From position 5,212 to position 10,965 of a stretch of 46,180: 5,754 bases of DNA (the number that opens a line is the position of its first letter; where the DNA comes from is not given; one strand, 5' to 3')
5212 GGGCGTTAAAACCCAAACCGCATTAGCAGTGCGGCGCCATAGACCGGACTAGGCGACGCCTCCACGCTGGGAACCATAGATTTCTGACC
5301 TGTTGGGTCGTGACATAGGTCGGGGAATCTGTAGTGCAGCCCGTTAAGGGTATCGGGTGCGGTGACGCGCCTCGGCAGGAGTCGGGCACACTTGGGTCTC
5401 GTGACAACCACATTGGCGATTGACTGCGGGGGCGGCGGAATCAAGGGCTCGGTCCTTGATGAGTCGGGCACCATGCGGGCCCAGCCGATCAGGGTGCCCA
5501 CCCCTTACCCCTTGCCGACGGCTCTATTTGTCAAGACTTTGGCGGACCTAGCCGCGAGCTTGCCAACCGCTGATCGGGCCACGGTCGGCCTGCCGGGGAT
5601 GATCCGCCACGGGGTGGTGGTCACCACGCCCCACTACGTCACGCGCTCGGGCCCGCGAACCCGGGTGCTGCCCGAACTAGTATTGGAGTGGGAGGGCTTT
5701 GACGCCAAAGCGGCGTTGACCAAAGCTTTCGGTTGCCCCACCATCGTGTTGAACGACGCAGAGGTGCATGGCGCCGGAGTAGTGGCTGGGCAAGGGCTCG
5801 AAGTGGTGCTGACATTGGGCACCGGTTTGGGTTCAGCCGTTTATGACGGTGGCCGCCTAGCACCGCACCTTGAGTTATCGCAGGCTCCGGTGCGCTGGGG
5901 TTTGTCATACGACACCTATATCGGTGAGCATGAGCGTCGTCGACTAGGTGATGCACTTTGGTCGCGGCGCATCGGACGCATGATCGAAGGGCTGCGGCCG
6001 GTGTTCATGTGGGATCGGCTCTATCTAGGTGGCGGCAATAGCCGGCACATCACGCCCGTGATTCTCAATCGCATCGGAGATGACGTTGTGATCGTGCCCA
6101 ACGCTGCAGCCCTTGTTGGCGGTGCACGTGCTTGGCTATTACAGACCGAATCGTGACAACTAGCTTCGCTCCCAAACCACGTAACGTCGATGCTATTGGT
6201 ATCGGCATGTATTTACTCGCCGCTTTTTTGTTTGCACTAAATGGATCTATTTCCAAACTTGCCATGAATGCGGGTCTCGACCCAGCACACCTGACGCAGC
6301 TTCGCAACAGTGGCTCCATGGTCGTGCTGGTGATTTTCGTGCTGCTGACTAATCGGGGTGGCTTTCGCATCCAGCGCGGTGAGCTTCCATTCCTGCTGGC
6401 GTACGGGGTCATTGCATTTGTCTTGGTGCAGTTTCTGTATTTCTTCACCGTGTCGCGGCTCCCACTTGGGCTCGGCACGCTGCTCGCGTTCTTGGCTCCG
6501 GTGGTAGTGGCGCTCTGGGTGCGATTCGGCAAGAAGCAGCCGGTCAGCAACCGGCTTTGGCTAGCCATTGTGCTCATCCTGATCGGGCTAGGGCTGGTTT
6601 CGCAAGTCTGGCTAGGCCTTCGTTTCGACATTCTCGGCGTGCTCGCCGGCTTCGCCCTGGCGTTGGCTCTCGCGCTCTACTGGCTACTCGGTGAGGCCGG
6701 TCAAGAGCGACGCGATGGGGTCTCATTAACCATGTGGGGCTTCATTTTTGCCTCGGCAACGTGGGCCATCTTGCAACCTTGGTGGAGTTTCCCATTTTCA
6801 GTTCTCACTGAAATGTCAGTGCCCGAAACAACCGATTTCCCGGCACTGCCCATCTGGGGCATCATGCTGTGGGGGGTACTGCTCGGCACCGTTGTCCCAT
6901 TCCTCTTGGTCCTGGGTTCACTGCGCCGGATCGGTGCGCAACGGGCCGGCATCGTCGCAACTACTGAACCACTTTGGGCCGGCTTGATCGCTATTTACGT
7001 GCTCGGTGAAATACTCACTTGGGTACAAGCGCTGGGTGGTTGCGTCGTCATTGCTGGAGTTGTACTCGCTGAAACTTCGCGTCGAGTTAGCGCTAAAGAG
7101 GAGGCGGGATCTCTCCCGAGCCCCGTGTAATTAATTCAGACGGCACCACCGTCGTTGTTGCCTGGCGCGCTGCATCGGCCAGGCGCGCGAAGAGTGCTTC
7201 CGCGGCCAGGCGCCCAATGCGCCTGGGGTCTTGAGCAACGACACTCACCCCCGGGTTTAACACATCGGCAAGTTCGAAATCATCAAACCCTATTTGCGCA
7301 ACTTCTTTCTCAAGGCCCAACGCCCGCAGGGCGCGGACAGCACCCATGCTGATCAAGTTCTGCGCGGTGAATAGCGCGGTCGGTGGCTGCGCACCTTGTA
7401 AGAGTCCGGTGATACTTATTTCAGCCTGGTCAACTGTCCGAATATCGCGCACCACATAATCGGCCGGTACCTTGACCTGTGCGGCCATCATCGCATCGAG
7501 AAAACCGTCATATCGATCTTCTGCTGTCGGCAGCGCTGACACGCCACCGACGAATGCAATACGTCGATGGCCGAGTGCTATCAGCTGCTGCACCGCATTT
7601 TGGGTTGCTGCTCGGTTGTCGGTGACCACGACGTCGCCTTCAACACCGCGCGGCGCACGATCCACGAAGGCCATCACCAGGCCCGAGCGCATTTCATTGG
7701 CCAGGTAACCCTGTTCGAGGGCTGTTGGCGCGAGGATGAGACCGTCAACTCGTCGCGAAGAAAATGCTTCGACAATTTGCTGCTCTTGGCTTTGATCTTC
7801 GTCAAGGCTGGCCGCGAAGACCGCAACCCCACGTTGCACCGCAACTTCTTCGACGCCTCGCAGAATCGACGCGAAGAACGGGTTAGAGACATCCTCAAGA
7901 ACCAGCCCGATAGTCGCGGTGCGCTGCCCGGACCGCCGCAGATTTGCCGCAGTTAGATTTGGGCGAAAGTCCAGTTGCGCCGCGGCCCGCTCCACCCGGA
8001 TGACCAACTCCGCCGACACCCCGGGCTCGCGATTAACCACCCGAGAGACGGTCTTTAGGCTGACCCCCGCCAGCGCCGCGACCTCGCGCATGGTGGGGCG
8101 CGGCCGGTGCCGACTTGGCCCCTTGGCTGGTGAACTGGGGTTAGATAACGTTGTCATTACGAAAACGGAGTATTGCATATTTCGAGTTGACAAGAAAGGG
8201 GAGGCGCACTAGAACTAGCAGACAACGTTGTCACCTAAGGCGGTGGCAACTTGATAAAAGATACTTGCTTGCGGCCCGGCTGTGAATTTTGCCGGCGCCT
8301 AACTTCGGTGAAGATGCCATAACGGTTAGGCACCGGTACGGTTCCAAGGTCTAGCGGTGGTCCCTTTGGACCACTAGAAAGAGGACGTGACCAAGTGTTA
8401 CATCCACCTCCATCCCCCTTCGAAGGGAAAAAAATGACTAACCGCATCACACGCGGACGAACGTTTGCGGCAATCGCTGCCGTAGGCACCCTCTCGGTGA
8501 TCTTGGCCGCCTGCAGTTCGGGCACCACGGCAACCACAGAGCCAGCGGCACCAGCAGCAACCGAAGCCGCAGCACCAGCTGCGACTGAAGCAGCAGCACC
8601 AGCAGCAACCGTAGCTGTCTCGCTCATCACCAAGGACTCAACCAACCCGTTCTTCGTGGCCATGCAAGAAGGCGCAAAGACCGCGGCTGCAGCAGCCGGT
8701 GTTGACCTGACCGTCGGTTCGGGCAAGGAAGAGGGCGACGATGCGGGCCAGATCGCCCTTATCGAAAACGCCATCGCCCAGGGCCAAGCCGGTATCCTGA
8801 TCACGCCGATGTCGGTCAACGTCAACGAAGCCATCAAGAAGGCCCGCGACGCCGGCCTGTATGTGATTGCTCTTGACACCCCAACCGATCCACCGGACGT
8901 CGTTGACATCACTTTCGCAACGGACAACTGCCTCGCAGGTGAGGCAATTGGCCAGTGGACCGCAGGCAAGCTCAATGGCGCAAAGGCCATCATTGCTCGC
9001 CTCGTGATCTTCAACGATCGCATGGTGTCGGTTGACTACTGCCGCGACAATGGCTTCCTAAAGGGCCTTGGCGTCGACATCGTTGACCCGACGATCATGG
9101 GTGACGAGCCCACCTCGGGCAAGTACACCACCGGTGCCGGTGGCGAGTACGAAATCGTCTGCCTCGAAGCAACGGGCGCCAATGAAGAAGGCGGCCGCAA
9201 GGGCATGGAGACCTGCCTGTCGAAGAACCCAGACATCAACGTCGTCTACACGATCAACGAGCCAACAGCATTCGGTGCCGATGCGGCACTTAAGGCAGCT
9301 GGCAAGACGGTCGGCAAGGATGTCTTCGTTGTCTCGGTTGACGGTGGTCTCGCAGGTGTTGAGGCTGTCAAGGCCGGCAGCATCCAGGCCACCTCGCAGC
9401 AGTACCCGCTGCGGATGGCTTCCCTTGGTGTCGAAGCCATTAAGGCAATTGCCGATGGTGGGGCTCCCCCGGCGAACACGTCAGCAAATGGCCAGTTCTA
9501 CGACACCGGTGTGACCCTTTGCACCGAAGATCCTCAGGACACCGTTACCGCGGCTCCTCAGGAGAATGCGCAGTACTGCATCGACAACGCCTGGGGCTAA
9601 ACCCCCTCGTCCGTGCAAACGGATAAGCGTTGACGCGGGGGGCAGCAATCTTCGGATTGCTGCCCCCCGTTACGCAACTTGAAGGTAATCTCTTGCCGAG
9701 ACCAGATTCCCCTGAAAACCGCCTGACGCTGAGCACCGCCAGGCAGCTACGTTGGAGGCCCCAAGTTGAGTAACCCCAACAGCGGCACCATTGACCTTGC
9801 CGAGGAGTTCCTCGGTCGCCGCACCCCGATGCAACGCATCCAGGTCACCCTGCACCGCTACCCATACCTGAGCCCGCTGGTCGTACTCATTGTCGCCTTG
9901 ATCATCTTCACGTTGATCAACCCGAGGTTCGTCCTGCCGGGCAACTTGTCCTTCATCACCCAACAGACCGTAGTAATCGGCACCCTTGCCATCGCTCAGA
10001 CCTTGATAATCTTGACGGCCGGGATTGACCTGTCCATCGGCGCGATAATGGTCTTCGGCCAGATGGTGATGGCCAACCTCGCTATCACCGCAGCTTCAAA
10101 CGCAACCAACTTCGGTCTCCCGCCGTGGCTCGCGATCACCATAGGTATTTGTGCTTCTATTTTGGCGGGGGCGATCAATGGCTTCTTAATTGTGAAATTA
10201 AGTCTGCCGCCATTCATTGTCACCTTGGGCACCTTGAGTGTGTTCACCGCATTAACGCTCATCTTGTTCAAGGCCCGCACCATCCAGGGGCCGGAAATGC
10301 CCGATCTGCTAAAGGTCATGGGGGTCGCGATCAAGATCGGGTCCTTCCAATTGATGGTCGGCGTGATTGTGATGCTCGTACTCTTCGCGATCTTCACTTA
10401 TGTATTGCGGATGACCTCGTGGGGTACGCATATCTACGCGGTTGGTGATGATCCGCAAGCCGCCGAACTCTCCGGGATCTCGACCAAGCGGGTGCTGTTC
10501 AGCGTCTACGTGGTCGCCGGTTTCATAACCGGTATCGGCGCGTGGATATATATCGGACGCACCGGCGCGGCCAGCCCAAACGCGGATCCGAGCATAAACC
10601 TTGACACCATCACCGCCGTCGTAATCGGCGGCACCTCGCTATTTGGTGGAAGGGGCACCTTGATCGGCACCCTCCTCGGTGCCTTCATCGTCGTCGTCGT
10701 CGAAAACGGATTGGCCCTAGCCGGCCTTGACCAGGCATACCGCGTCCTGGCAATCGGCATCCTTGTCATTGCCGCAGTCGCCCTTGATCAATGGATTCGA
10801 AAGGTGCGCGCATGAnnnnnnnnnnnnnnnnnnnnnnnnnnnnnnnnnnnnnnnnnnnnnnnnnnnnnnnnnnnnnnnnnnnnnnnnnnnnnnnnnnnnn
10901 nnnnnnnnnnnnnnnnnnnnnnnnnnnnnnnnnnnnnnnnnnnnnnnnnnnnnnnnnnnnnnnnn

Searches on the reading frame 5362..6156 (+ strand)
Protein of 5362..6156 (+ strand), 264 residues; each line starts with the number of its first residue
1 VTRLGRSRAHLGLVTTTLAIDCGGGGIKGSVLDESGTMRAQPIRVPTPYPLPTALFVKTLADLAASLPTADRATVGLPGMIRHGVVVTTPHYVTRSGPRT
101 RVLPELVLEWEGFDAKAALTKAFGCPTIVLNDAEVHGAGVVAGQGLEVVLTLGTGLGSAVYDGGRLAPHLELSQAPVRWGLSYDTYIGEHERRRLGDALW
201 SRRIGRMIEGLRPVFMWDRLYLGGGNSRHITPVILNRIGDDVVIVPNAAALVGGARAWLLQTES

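Call 61: search_protein_families(library=pfam, proteins=[window:5362-6156:+], max_evalue=0.00001)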
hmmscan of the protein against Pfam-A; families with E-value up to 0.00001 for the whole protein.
window:5362-6156:+ (264 aa): 1 family
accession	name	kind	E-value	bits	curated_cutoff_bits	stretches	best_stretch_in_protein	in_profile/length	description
PF00480.26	ROK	-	1.2e-10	41.9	22.9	1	18-166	2-144/294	ROK family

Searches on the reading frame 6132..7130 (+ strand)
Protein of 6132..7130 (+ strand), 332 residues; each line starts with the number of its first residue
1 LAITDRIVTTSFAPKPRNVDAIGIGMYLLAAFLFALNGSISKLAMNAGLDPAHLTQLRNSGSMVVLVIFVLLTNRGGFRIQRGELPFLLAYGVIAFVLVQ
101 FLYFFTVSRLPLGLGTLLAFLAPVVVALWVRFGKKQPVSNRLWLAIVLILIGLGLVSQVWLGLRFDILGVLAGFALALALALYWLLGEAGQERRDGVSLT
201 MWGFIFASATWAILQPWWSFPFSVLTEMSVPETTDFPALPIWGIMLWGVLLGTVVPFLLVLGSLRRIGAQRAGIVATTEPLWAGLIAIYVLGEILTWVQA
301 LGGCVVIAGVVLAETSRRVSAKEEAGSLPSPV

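Call 61: search_protein_families(library=pfam, proteins=[window:6132-7130:+], max_evalue=0.00001)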
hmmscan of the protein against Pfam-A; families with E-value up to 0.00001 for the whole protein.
window:6132-7130:+ (332 aa): 1 family
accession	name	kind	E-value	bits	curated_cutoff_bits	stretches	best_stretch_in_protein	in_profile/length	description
PF00892.27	EamA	-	5.1e-30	105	28.2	2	168-312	2-132/135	EamA-like transporter family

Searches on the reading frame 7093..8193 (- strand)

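Call 61: search_protein_families(library=pfam, proteins=[window:7093-8193:-], max_evalue=0.00001)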
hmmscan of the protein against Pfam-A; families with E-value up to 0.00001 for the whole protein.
window:7093-8193:- (366 aa): 4 families
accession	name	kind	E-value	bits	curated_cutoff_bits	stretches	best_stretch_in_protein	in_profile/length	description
PF13377.12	Peripla_BP_3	-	1.2e-28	100.8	26.5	1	201-359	1-166/167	Periplasmic binding protein-like domain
PF00532.27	Peripla_BP_1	-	2.7e-25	89.8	22.2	1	93-338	2-261/281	Periplasmic binding proteins and sugar binding domain of LacI family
PF13407.12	Peripla_BP_4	-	4.6e-21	76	35.1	1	95-338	1-254/258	Periplasmic binding protein domain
PF00356.27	LacI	-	2.8e-15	56.3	27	1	34-79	1-46/46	Bacterial regulatory proteins, lacI family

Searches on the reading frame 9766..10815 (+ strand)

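Call 61: search_protein_families(library=pfam, proteins=[window:9766-10815:+], max_evalue=0.00001)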
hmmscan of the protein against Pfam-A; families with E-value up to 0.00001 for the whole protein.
window:9766-10815:+ (349 aa): 1 family
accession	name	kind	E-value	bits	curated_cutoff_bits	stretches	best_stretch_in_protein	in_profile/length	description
PF02653.21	BPD_transp_2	-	1.4e-42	146.2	26.8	1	61-337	2-268/269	Branched-chain amino acid transport system / permease component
